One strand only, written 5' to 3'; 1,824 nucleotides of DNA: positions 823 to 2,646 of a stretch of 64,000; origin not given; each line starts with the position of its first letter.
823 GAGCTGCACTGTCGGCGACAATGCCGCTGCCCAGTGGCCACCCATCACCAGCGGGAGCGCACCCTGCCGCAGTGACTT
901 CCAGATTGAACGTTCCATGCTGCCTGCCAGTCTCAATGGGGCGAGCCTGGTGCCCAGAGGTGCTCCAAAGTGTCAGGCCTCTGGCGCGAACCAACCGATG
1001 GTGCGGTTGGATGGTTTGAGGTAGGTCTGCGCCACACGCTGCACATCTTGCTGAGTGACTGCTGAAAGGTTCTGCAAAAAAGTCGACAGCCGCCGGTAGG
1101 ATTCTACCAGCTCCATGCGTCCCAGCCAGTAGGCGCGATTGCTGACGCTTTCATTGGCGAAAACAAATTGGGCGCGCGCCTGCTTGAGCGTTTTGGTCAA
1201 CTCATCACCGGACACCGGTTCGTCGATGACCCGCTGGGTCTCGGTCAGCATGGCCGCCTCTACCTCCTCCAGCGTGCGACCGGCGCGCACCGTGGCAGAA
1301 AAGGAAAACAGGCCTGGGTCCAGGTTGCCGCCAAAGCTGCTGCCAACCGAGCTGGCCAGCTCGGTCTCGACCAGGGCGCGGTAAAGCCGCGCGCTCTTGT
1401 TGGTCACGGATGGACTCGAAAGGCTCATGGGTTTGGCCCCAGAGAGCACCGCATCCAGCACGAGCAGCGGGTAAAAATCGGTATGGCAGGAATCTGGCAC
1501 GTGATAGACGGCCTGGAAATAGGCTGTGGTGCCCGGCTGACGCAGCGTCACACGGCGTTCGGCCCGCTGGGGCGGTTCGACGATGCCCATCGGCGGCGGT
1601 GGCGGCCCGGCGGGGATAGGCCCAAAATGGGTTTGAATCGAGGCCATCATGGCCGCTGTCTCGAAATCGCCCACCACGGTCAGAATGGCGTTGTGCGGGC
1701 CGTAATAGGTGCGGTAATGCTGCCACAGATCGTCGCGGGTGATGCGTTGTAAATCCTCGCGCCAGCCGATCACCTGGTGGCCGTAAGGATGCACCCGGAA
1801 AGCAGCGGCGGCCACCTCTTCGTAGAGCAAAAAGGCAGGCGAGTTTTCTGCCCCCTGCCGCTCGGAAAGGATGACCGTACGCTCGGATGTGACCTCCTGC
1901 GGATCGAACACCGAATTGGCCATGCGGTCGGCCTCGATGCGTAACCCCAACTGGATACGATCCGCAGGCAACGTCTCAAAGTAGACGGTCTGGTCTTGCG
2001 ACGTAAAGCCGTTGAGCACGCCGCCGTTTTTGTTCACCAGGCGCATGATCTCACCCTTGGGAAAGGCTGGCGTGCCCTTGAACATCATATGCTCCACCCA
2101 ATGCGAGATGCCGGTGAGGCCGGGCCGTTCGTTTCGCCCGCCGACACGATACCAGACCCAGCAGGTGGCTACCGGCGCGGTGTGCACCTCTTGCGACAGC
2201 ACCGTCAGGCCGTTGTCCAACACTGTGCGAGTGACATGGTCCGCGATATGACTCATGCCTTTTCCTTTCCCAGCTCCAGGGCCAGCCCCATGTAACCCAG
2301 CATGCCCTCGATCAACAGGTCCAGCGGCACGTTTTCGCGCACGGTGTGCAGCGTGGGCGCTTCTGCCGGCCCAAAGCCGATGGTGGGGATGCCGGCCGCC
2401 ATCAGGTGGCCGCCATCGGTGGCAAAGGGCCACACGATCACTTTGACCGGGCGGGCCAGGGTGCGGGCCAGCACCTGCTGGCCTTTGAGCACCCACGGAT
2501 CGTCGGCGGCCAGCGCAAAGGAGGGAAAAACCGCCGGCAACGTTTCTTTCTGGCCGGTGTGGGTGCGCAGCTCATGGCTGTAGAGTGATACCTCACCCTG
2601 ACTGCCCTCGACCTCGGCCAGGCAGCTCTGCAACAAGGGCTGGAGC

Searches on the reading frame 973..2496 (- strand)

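Call 82: search_protein_families(library=pfam, max_evalue=0.000001, proteins=[window:973-2496:-])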
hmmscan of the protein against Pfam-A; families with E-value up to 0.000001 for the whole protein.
window:973-2496:- (507 aa): 2 families
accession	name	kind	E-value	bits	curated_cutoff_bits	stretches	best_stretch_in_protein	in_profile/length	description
PF05193.26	Peptidase_M16_C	-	3.8e-30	105.6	23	1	251-439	1-180/181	Peptidase M16 inactive domain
PF00675.25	Peptidase_M16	-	1.2e-28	100.3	22.3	1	99-243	2-146/149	Insulinase (Peptidase family M16)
